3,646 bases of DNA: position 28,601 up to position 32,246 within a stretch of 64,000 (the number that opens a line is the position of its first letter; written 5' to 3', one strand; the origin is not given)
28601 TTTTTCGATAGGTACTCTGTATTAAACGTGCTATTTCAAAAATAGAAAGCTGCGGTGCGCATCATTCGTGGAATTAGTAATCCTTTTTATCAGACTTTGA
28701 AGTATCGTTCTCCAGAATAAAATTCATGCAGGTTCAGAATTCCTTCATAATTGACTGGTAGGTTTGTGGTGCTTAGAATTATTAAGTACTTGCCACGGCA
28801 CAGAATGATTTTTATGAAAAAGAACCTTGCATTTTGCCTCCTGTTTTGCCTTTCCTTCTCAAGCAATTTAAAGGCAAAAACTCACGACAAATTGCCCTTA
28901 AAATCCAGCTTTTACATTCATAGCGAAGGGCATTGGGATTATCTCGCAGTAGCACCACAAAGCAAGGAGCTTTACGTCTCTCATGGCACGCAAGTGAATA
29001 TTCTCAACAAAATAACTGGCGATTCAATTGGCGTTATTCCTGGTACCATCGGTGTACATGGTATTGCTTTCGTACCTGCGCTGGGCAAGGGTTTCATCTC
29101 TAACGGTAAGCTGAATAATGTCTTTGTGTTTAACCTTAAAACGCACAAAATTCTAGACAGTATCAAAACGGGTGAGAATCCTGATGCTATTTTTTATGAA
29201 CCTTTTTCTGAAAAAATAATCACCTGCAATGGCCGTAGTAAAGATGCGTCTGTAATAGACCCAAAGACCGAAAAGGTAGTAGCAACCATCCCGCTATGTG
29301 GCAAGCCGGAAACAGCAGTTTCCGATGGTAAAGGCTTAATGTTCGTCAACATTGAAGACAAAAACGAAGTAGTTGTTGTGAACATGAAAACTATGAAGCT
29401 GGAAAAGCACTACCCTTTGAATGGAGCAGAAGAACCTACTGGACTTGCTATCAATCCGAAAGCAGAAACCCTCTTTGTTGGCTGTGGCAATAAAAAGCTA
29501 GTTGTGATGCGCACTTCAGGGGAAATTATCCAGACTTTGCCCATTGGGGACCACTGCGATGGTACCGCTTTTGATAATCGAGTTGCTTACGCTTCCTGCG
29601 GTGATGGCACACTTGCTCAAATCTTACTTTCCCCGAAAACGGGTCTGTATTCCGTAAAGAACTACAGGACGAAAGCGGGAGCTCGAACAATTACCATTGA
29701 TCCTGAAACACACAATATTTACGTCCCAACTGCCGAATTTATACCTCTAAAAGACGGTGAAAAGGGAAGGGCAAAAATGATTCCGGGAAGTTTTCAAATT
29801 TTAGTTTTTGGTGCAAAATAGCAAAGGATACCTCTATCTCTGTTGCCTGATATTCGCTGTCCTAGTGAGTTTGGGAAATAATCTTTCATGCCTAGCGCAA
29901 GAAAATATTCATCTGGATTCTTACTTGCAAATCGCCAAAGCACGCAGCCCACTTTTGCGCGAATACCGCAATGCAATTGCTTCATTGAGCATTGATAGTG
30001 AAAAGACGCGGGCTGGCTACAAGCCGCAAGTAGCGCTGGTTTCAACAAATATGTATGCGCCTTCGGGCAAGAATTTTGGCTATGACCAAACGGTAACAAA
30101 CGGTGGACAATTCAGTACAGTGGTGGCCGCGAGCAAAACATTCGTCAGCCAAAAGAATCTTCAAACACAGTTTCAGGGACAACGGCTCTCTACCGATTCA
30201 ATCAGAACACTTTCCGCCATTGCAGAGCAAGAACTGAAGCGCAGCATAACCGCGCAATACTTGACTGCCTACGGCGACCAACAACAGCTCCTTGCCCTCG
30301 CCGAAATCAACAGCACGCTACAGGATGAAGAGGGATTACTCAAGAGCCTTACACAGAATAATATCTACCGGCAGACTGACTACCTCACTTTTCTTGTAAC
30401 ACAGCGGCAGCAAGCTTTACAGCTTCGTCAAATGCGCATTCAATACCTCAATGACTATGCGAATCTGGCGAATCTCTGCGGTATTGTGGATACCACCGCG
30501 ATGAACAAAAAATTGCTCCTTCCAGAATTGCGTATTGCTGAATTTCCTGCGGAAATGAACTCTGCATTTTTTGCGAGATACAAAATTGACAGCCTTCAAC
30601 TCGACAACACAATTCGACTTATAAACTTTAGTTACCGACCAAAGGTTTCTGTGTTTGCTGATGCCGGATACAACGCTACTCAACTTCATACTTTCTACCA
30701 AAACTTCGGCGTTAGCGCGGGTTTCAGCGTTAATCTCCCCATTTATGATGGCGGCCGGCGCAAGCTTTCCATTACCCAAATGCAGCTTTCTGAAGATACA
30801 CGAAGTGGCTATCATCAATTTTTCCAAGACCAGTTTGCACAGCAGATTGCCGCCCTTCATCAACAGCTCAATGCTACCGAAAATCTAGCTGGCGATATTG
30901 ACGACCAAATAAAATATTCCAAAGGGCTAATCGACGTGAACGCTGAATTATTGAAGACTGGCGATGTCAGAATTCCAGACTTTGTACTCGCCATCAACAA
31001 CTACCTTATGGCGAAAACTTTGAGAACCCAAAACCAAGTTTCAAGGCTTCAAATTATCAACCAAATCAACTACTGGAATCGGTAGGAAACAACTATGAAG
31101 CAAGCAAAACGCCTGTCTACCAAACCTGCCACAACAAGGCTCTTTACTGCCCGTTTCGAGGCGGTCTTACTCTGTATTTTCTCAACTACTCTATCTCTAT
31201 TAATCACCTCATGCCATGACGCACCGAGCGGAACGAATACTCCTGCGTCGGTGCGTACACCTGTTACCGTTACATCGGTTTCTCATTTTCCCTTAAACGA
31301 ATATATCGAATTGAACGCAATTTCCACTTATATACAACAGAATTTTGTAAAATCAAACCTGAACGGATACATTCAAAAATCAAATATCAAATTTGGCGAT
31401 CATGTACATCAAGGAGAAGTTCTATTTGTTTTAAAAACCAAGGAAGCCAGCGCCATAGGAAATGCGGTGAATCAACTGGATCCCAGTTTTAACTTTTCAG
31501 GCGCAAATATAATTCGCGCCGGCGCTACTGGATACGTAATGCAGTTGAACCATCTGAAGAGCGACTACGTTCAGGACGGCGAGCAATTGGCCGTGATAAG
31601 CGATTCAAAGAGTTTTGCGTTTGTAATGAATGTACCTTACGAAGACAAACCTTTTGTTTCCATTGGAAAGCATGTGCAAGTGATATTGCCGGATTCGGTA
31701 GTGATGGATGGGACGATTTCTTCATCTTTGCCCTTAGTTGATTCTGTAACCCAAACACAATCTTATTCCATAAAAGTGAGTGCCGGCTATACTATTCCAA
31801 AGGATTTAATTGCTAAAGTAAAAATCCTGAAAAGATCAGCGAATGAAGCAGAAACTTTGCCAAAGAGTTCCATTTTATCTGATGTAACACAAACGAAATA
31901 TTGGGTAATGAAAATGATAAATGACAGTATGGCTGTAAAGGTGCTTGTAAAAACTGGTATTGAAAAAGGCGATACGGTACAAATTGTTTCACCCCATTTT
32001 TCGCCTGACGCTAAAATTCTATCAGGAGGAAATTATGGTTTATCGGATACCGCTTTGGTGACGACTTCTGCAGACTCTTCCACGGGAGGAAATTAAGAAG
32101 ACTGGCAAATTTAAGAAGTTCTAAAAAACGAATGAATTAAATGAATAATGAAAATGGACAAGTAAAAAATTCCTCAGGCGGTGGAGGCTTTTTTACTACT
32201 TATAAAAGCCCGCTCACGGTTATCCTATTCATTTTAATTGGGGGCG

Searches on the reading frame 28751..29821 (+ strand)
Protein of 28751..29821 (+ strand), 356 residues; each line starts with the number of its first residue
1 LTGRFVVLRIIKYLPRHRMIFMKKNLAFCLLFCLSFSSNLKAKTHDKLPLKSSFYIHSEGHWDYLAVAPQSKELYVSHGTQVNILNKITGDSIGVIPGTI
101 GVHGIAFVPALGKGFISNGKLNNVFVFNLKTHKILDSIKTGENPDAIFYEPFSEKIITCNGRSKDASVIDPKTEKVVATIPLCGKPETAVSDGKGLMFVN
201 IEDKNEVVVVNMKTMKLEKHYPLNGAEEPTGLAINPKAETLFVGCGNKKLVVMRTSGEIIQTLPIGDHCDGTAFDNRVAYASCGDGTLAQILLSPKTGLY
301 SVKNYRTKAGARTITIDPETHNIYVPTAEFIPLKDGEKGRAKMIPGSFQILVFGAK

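Call 41: search_protein_families(library=pfam, proteins=[window:28751-29821:+], max_evalue=0.00001)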
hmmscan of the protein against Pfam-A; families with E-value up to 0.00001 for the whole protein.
window:28751-29821:+ (356 aa): 1 family
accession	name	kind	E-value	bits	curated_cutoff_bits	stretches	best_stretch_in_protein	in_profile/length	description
PF13970.12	DUF4221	-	5.8e-06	26.6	23.4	0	191-325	31-170/311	Domain of unknown function (DUF4221)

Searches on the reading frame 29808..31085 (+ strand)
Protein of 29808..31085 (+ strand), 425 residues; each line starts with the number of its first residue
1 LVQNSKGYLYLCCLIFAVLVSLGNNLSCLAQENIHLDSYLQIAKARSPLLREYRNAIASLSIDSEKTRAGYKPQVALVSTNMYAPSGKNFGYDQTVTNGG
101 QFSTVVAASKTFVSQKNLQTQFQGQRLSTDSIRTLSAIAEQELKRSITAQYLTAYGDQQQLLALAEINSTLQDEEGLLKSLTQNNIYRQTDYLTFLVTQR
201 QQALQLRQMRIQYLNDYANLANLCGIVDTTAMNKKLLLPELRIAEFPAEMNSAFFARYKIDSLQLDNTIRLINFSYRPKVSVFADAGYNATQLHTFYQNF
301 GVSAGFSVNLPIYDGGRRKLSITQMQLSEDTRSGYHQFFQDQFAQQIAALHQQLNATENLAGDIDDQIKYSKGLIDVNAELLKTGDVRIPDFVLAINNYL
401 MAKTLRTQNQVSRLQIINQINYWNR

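Call 41: search_protein_families(library=pfam, proteins=[window:29808-31085:+], max_evalue=0.00001)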
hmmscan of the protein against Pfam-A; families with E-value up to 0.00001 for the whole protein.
window:29808-31085:+ (425 aa): 1 family
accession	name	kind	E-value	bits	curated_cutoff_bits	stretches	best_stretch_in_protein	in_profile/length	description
PF02321.23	OEP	-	3.5e-10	40.5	22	1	260-423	20-185/187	Outer membrane efflux protein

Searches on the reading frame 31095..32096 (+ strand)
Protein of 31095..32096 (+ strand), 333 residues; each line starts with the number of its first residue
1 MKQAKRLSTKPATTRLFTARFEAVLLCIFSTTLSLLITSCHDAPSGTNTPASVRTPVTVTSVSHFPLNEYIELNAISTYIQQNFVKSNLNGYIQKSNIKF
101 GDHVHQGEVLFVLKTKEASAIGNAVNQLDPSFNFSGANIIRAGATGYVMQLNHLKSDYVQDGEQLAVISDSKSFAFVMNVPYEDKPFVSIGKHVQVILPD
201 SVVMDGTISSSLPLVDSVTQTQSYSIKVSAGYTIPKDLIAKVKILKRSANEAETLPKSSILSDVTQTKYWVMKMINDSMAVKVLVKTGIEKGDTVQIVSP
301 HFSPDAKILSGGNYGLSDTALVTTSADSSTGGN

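Call 41: search_protein_families(library=pfam, proteins=[window:31095-32096:+], max_evalue=0.00001)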
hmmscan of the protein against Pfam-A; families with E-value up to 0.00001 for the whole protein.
window:31095-32096:+ (333 aa): 2 families
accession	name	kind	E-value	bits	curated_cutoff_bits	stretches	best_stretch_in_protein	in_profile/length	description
PF16576.10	HlyD_D23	-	5.1e-11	42.7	30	1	131-222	102-195/214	Barrel-sandwich domain of CusB or HlyD membrane-fusion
PF13437.12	HlyD_3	-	4.4e-10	40.7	22.2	1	140-232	2-97/106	HlyD family secretion protein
